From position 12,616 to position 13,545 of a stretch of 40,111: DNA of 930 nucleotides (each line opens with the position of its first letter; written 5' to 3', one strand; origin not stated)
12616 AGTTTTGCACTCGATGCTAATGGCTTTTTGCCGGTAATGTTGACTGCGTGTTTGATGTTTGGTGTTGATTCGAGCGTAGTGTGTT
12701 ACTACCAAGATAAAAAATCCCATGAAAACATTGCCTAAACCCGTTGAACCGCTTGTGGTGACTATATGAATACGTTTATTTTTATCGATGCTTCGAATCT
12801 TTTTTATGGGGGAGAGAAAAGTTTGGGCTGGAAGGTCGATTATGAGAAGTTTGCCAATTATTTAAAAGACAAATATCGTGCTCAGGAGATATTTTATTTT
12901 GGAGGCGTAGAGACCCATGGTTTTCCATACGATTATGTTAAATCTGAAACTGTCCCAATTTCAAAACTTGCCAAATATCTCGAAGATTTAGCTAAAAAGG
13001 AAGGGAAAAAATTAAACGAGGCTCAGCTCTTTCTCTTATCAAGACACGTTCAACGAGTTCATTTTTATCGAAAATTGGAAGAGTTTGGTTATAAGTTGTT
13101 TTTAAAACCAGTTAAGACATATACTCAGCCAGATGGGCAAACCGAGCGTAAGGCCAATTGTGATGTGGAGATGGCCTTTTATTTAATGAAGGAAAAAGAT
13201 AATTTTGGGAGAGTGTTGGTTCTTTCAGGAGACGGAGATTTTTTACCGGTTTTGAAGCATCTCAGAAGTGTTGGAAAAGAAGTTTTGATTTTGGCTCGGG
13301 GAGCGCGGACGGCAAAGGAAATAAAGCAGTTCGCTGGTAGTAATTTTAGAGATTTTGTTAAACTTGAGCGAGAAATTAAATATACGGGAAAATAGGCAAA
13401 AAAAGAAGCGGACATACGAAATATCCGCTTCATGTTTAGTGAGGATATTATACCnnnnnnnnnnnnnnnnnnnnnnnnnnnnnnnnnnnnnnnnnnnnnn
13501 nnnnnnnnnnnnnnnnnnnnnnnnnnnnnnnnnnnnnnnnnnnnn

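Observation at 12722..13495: NYN-nuclease gene apparently inserted into the first 14 codons of ccl, flanked by a duplicated copy of the ccl 5' end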

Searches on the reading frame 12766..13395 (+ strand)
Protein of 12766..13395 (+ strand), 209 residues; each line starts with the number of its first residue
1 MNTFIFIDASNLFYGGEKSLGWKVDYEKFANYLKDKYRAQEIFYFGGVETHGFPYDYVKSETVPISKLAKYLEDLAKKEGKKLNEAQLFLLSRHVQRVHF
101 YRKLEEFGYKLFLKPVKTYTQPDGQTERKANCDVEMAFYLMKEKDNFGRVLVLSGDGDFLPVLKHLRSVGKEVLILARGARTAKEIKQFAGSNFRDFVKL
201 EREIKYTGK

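Call 4: search_protein_families(library=pfam, proteins=[window:12766-13395:+], max_evalue=0.01)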
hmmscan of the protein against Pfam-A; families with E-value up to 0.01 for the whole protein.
window:12766-13395:+ (209 aa): 1 family
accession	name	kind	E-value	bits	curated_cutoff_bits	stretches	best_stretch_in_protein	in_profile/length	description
PF01936.24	NYN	-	1e-17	65.5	24.2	1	3-190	2-138/145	NYN domain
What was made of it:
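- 12766..13395 (+): NYN (LabA-like, PIN-like) nuclease gene, 209 aa. It is intact and all family-invariant residues are present. It has no promoter of its own here. Pfam PF01936, E 1e-17 (call 4).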

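Call 7: find_homologous_proteins(query=window:12766-13392:+)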
Query window:12766-13392:+ (209 aa): 2656 proteins with E <= 0.001 among 2812 candidates; the best 120 are listed.
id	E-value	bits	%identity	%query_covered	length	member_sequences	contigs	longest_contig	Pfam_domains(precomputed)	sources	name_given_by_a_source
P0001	1.1e-134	464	100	100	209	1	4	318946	PF01936.25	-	-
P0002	1.1e-100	353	74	100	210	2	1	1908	PF01936.25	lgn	-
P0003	1.0e-99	350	73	100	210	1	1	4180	PF01936.25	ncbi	-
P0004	1.5e-99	350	73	100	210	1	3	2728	PF01936.25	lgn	-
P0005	3.7e-99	348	71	100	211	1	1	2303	PF01936.25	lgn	-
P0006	7.9e-99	347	71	100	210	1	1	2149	PF01936.25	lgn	-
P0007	9.3e-99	347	73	100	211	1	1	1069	PF01936.25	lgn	-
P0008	2.7e-98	346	74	100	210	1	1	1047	PF01936.25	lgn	-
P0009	2.8e-98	346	74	99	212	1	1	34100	PF01936.25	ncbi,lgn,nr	ncbi:NYN domain-containing protein [Candidatus Daviesbacteria bacterium]|nr:NYN domain-containing pr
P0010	1.1e-97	344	72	100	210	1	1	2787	PF01936.25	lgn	-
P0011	1.3e-97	343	70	100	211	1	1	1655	PF01936.25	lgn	-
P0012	2.3e-97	343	73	99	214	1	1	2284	PF01936.25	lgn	-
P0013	2.4e-97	343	72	99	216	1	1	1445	PF01936.25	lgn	-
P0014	3.0e-97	342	72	94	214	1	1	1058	PF01936.25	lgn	-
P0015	3.6e-97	342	72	100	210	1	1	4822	PF18475.9,PF01936.25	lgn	-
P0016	4.0e-97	342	71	100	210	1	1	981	PF01936.25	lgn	-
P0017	4.4e-97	342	73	98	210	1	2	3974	PF01936.25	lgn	-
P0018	4.5e-97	342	71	100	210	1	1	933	PF01936.25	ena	-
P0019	5.7e-97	341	72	98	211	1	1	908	PF01936.25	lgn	-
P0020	8.2e-97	341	71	95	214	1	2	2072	PF01936.25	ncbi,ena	-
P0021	1.0e-96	341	71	100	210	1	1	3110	PF01936.25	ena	-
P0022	1.3e-96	340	72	99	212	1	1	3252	PF01936.25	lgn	-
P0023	1.4e-96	340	71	98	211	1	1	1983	PF01936.25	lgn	-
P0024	1.7e-96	340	72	99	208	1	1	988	PF01936.25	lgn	-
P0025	2.9e-96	339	73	95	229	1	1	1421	PF01936.25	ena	-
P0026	3.4e-96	339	71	100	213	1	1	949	PF01936.25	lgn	-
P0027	3.9e-96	339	70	100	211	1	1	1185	PF01936.25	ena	-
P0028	4.1e-96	339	72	99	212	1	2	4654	PF01936.25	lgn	-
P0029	4.4e-96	338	71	100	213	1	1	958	PF01936.25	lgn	-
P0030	5.2e-96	338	71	100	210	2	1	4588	PF01936.25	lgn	-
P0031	5.6e-96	338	73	99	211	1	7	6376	PF01936.25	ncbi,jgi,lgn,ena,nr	ncbi:NYN domain-containing protein [Patescibacteria group bacterium]|nr:NYN domain-containing protei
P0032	8.4e-96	337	71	100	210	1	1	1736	PF01936.25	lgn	-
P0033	1.3e-95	337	72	98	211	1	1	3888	PF01936.25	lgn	-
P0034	1.8e-95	336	70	100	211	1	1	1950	PF01936.25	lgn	-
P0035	1.9e-95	336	71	100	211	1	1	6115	PF01936.25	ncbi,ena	-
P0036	2.4e-95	336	70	99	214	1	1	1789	PF01936.25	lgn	-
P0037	2.9e-95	336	72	98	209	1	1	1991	PF01936.25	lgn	-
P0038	3.0e-95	336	69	99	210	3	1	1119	PF01936.25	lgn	-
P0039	3.3e-95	336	69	100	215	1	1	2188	PF01936.25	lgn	-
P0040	3.4e-95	336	72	100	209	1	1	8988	PF01936.25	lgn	-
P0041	3.4e-95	336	70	100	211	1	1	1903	PF01936.25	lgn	-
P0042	5.4e-95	335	71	100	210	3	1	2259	PF01936.25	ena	-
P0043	5.6e-95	335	71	100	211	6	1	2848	PF01936.25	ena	-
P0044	7.1e-95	334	72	99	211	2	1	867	PF01936.25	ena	-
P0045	7.1e-95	334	69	100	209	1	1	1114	PF01936.25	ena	-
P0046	8.7e-95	334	71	99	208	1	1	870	PF01936.25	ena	-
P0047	8.9e-95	334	70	100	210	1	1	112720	PF01936.25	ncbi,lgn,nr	ncbi:MAG: NYN domain-containing protein [bacterium]|nr:NYN domain-containing protein [bacterium]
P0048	9.0e-95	334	72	100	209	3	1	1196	PF01936.25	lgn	-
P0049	1.1e-94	334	70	100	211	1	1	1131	PF01936.25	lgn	-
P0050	1.4e-94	334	72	98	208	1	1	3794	PF01936.25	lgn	-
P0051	1.5e-94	333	70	100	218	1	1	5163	PF01936.25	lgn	-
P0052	1.5e-94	333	70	100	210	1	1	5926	PF01936.25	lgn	-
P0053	2.0e-94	333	71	100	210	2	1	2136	PF01936.25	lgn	-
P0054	2.2e-94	333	72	99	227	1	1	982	PF01936.25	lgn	-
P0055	2.2e-94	333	68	100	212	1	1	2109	PF01936.25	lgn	-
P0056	2.7e-94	333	68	99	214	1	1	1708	PF01936.25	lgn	-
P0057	3.0e-94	332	70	100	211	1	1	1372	PF01936.25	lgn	-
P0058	3.1e-94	332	73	94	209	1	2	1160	PF01936.25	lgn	-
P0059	3.2e-94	332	71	99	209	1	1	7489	PF01936.25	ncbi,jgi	ncbi:MAG: NYN domain-containing protein [Candidatus Gracilibacteria bacterium]|jgi:uncharacterized L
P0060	3.8e-94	332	70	100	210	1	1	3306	PF01936.25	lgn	-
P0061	3.8e-94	332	72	100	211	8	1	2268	PF01936.25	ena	-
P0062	3.8e-94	332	70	100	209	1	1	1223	PF01936.25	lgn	-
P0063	4.1e-94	332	70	100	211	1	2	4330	PF01936.25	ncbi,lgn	-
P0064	4.3e-94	332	69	99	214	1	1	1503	PF01936.25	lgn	-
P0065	5.3e-94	332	71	99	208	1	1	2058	PF01936.25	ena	-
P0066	5.5e-94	332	71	99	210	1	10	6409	PF01936.25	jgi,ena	-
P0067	5.9e-94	331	69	100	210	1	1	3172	PF01936.25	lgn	-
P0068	6.0e-94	331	71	100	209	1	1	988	PF01936.25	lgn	-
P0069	6.9e-94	331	70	100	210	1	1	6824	PF01936.25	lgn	-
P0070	7.5e-94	331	69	100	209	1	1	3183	PF01936.25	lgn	-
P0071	8.1e-94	331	68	100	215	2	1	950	PF01936.25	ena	-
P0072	8.2e-94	331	69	99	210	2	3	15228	PF01936.25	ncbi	-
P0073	1.2e-93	331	70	99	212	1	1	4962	PF01936.25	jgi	-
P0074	1.2e-93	330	70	98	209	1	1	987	PF01936.25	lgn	-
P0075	1.2e-93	330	72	98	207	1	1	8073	PF01936.25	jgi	-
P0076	1.3e-93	330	68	99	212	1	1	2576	PF01936.25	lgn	-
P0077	1.4e-93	330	69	99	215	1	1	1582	PF01936.25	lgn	-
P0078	1.6e-93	330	70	100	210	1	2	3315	PF01936.25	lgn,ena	-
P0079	1.6e-93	330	69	99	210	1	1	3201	PF01936.25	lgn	-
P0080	2.1e-93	330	71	98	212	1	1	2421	PF01936.25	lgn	-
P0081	2.1e-93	330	69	99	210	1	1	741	PF01936.25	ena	-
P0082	2.3e-93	330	68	100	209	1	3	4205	PF01936.25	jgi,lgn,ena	-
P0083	2.6e-93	329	73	94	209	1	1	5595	PF01936.25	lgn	-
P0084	2.9e-93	329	69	99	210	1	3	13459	PF01936.25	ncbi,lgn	-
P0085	3.0e-93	329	70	100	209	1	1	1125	PF01936.25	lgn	-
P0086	3.6e-93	329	69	99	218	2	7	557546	PF01936.25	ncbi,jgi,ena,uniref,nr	ncbi:hypothetical protein A2960_01760 [Candidatus Gottesmanbacteria bacterium RIFCSPLOWO2_01_FULL_39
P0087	3.8e-93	329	68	99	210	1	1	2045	PF01936.25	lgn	-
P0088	4.0e-93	329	70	99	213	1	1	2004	PF01936.25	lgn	-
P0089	4.0e-93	329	72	98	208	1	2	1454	PF01936.25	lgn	-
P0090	4.1e-93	329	70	100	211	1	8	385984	PF01936.25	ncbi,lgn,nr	ncbi:NYN domain-containing protein [Candidatus Daviesbacteria bacterium]|nr:NYN domain-containing pr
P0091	4.2e-93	329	69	100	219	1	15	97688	PF01936.25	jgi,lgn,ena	-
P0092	4.8e-93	328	69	100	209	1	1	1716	PF01936.25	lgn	-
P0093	4.9e-93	328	70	100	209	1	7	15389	PF01936.25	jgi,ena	-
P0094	5.2e-93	328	71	99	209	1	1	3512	PF01936.25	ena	-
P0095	5.7e-93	328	70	100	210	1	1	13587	PF01936.25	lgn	-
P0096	5.9e-93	328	68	100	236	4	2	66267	PF01936.25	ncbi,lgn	-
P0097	6.3e-93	328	69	100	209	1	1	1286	PF01936.25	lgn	-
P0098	6.4e-93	328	69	99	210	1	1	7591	PF01936.25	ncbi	-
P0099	7.1e-93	328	70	100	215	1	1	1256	PF01936.25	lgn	-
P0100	8.9e-93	328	70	99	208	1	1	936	PF01936.25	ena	-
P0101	9.2e-93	328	70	99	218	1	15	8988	PF01936.25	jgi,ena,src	-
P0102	9.4e-93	328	68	98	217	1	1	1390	PF01936.25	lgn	-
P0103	1.0e-92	327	68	99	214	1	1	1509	PF01936.25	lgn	-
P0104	1.1e-92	327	68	100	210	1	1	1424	PF01936.25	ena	-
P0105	1.2e-92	327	70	99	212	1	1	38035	PF01936.25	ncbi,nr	ncbi:MAG: NYN domain-containing protein [Candidatus Wolfebacteria bacterium]|nr:NYN domain-containin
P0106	1.4e-92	327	71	100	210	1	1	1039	PF01936.25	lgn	-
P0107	1.5e-92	327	68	100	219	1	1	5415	PF01936.25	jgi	-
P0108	1.5e-92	327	70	98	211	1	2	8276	PF01936.25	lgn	-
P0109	1.5e-92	327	69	100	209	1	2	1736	PF01936.25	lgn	-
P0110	1.6e-92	327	69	100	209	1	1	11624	PF01936.25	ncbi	-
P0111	1.6e-92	327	69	99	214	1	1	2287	PF01936.25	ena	-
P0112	1.7e-92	327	70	100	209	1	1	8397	PF01936.25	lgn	-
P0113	1.9e-92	327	70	100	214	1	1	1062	PF01936.25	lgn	-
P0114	2.0e-92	326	74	98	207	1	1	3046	PF01936.25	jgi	jgi:uncharacterized LabA/DUF88 family protein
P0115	2.0e-92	326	68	100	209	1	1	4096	PF01936.25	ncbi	-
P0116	2.1e-92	326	70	98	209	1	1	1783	PF01936.25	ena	-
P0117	2.1e-92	326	67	100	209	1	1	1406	PF01936.25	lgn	-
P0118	2.2e-92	326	68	100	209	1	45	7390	PF01936.25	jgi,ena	-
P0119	2.5e-92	326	69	99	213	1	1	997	PF01936.25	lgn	-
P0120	2.5e-92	326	69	100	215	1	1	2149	PF01936.25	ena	-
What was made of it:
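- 12766..13395 (+): 2656 homologues, about 70% identical across Patescibacteria (call 7).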

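Call 8: find_encoding_contigs(protein=P0001, flank=4000, max_places=6)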
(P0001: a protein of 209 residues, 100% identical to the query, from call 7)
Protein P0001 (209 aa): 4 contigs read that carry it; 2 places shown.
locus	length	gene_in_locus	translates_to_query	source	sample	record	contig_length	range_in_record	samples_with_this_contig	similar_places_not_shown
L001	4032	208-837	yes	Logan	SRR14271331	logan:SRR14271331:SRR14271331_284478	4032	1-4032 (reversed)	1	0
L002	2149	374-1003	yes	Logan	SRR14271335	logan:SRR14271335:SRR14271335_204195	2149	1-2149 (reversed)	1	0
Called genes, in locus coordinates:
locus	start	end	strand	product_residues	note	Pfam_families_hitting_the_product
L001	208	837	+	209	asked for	PF01936:NYN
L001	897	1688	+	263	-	PF00285:Citrate_synt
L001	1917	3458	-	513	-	-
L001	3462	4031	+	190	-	?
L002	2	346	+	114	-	?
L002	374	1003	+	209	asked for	PF01936:NYN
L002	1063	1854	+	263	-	PF00285:Citrate_synt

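Call 9: find_encoding_contigs(protein=P0009, flank=4000, max_places=3)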
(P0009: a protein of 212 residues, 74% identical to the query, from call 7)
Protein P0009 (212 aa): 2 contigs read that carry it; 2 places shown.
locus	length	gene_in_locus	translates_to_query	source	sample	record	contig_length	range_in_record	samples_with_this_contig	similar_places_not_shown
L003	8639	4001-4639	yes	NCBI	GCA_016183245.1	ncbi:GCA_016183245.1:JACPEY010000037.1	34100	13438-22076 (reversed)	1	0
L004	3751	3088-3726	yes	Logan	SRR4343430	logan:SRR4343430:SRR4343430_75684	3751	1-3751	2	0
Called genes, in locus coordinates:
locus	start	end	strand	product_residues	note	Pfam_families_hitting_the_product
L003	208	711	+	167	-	PF20803:PaaX_M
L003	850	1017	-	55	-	PF00471:Ribosomal_L33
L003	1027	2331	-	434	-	PF01595:CNNM, PF00571:CBS, PF03471:CorC_HlyC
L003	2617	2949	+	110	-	-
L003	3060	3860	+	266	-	-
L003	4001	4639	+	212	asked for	PF01936:NYN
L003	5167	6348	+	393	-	-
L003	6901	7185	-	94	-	-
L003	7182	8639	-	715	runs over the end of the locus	PF04932:Wzy_C, PF13431:TPR_17 (faint), PF13414:TPR_11 (faint), PF14559:TPR_19 (faint), PF13371:TPR_9 (weak), PF00515:TPR_1 (weak), PF07719:TPR_2 (weak), PF13181:TPR_8 (weak)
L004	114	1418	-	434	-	PF01595:CNNM, PF00571:CBS, PF03471:CorC_HlyC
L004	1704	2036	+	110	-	-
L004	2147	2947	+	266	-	-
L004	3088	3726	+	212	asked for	PF01936:NYN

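Call 23: find_related_loci(query=A2, collection=metagenome_contigs, flank=4000)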
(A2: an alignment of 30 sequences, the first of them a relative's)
Query A2 (209 aa) in metagenome_contigs; peptide patterns used: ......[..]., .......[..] (x = any residue, [..] = any of these).
600 stretches matched a pattern (row limit reached: there are more); 562 encode a relative of the query (tblastn E <= 1e-3); the best 80 are kept; 80 distinct loci.
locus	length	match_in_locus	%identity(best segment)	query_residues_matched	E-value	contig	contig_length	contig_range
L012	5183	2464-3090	71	1-209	2e-100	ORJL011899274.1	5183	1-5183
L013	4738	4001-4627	72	1-209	1e-99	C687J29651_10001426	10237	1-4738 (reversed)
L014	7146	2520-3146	70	1-209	1e-99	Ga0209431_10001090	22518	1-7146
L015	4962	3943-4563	70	3-209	2e-99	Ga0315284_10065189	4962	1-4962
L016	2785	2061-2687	70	1-209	4e-101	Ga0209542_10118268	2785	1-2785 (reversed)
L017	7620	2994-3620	69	1-209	3e-98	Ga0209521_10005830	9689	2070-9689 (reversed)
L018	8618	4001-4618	69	1-206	3e-98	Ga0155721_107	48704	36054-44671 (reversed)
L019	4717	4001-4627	69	1-209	3e-98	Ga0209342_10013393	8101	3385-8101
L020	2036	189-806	68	1-206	2e-102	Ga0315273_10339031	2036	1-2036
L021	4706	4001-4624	70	1-208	2e-97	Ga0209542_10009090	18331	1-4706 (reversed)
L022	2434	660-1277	68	1-206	1e-100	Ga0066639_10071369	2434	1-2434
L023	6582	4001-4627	72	1-209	3e-97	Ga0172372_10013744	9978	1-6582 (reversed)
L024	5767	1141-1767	71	1-209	2e-96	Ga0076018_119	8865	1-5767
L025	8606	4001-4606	72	3-204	1e-96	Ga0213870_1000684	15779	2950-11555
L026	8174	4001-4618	70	1-206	2e-96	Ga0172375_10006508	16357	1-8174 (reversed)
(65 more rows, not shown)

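Call 58: search_solved_structures(query=A2, max_evalue=1, show_alignments=1)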
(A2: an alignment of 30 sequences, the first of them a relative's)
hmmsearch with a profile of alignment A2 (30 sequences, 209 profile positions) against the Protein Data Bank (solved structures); distinct sequences matched with E-value up to 1: 8.
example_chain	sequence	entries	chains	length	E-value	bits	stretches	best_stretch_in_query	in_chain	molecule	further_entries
2qip_A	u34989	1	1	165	1.6e-06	31.1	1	75-183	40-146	Protein of unknown function VPA0982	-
4fos_A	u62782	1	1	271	0.78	12.5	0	136-182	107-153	Shikimate dehydrogenase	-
3phg_A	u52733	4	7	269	0.79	12.5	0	136-182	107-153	Shikimate dehydrogenase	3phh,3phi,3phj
4foo_A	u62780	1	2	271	0.8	12.5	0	136-182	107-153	Shikimate dehydrogenase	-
4fpx_A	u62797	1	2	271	0.8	12.5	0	136-182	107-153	Shikimate dehydrogenase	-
4fr5_A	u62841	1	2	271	0.81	12.5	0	136-182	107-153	Shikimate dehydrogenase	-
4fq8_A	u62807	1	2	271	0.81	12.5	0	136-182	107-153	Shikimate dehydrogenase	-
2jss_B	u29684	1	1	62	0.98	12.2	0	5-36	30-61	Uncharacterized protein YER030W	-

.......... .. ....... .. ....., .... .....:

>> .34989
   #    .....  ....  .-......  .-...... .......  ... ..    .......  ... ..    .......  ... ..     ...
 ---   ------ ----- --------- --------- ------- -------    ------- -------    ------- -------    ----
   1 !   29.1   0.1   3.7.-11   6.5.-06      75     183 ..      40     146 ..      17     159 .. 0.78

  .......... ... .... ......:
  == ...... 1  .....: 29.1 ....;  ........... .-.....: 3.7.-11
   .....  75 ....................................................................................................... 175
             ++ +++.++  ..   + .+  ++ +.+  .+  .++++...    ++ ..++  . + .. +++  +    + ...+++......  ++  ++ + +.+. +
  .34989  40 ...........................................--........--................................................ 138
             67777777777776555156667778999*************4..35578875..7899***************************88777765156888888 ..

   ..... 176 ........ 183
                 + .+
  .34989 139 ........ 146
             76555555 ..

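Call 59: search_protein_families(library=ncbifam, proteins=[window:12766-13395:+], max_evalue=0.01)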
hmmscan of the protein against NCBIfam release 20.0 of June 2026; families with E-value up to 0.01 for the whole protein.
window:12766-13395:+ (209 aa): 0 families

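Call 60: search_protein_families(library=padloc, proteins=[window:12766-13395:+], max_evalue=0.01)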
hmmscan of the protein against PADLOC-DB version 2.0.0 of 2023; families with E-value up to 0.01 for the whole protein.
window:12766-13395:+ (209 aa): 2 families
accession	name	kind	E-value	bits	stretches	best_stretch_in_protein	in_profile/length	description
PDLC01154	NYN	-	1.3e-10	39.1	1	99-201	202-296/310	"LabA-like protein, NYN family nuclease"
PDLC04163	HEC-09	-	2.4e-06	25.3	1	130-194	104-172/203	-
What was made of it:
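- Closest known: LabA / VPA0982. Same: Matches Pfam PF01936 and the PADLOC 'LabA-like NYN' model (calls 4, 60).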

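Call 75: predict_structure(alignment_id=A2)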
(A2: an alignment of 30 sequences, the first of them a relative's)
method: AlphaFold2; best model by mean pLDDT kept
length: 209 residues; sequences in the alignment: 30
mean_pLDDT: 85.3   pTM: 0.84
mean pLDDT of the five models: 85.3, 85.3, 84.6, 82.7, 69.3
residues with pLDDT >= 90: 94; 70-90: 88; 50-70: 24; < 50: 3
segments of 3 or more residues with pLDDT < 50: 14-16
pLDDT, mean of each block of 10 residues (from residue 1): 89 55 90 97 92 85 92 88 86 89 94 78 60 83 96 80 95 87 85 88 84
secondary structure, 60 per line:
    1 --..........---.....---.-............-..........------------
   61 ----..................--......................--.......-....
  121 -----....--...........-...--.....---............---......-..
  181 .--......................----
elements in order: E3-8 H9-12 H16-20 H26-37 E39-48 H65-82 H85-106 E109-115 E117-120 E126-129 H132-142 E149-153 H157-168 E172-177 H184-193 E194-196 H197-204
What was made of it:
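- Closest known: LabA / VPA0982. Different: The CPR clade carries a helical-hairpin insertion of about 45 residues (residues 65-106) (call 75).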

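Call 77: fold_search(model_id=the predicted structure, library=pdb)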
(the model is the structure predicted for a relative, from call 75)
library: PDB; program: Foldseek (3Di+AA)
matches with E <= 10: 1438; with E <= 0.001: 2
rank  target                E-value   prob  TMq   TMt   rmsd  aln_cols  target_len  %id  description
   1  2qip                  5.5e-08  1.00  0.62  0.78   3.6       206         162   16  Crystal structure of a protein of unknown function VPA0982 from Vibrio parahaemolyticus RIMD 2210633 (released 2007-07-24)
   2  5vn0_F                5.1e-04  0.77  0.23  0.12  21.9       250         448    9  Water-forming NADH oxidase from Lactobacillus brevis (LbNOX) bound to NADH. (released 2017-08-02)
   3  5vn0_A                1.1e-03  0.63  0.23  0.12  22.1       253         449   10  Water-forming NADH oxidase from Lactobacillus brevis (LbNOX) bound to NADH. (released 2017-08-02)
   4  5er0_A                2.5e-03  0.51  0.23  0.12  22.2       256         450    8  Water-forming NADH oxidase from Lactobacillus brevis (LbNOX) (released 2016-04-13)
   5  5voh_C                4.5e-03  0.51  0.24  0.12  22.4       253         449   12  Crystal structure of engineered water-forming NADPH oxidase (TPNOX) bound to NADPH. The G159A, D177A, A178R, M179S, P1 (released 2017-08-02)
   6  5n8y_A                5.1e-03  0.66  0.26  0.15  11.1       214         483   13  KaiCBA circadian clock backbone model based on a Cryo-EM density (released 2017-03-29)
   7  1zuw_B                7.0e-03  0.20  0.17  0.15  16.6       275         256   10  Crystal structure of B.subtilis glutamate racemase (RacE) with D-Glu (released 2005-12-06)
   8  5voh_D                1.0e-02  0.41  0.24  0.12  22.1       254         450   11  Crystal structure of engineered water-forming NADPH oxidase (TPNOX) bound to NADPH. The G159A, D177A, A178R, M179S, P1 (released 2017-08-02)
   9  4dqd                  1.0e-02  0.33  0.23  0.15  20.1       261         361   10  The crystal structure of a transporter in complex with 3-phenylpyruvic acid (released 2012-02-29)
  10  8il0                  1.3e-02  0.80  0.34  0.20   7.4       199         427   14  Crystal structure of LmbT from Streptomyces lincolnensis NRRL ISP-5355 (released 2023-09-20)
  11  6x61_I                2.2e-02  0.38  0.23  0.22  11.8       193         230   13  Crystal structure of the N-terminal thioredoxin domain of SasA in complex with the N-terminal CI domain of KaiC from T (released 2021-06-02)
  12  6x61_A                2.5e-02  0.30  0.22  0.21  11.8       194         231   14  Crystal structure of the N-terminal thioredoxin domain of SasA in complex with the N-terminal CI domain of KaiC from T (released 2021-06-02)
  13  7s65_A                2.7e-02  0.21  0.22  0.13   9.9       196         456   13  Compressed conformation of nighttime state KaiC (released 2021-09-22)
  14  6ao8                  2.8e-02  0.21  0.20  0.10  17.5       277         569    9  Crystal structure of arginyl-tRNA_synthetase from Neisseria gonorrhoeae in complex with arginine (released 2017-08-30)
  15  7wtd_D                3.0e-02  0.21  0.18  0.06  12.0       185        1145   11  Cryo-EM structure of human pyruvate carboxylase with acetyl-CoA in the intermediate state 1 (released 2022-11-09)
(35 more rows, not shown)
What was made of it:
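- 12766..13395 (+): AlphaFold pLDDT 85; best PDB match 2qip, TM 0.78 (calls 75, 77).
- On NYN / PIN-like nuclease (Pfam PF01936): The model (pLDDT 85) matches 2qip at TM 0.78 (calls 75, 77).
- Closest known: LabA / VPA0982. Same: Same fold: Foldseek E 5.5e-8, TM 0.78 (call 77).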

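Call 78: find_related_loci(query=A2, collection=viral_contigs, flank=5000)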
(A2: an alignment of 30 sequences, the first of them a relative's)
Query A2 (209 aa) in viral_contigs; peptide patterns used: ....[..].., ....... (x = any residue, [..] = any of these).
23 stretches matched a pattern; 1 encode a relative of the query (tblastn E <= 1e-3); 1 distinct loci.
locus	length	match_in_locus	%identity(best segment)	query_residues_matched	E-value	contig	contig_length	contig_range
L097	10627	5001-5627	59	1-202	2e-81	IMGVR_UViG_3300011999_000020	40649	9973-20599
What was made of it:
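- Tried and rejected: Phage carriage is unlikely: only 1 of 2.9 million viral contigs encodes a relative (call 78).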
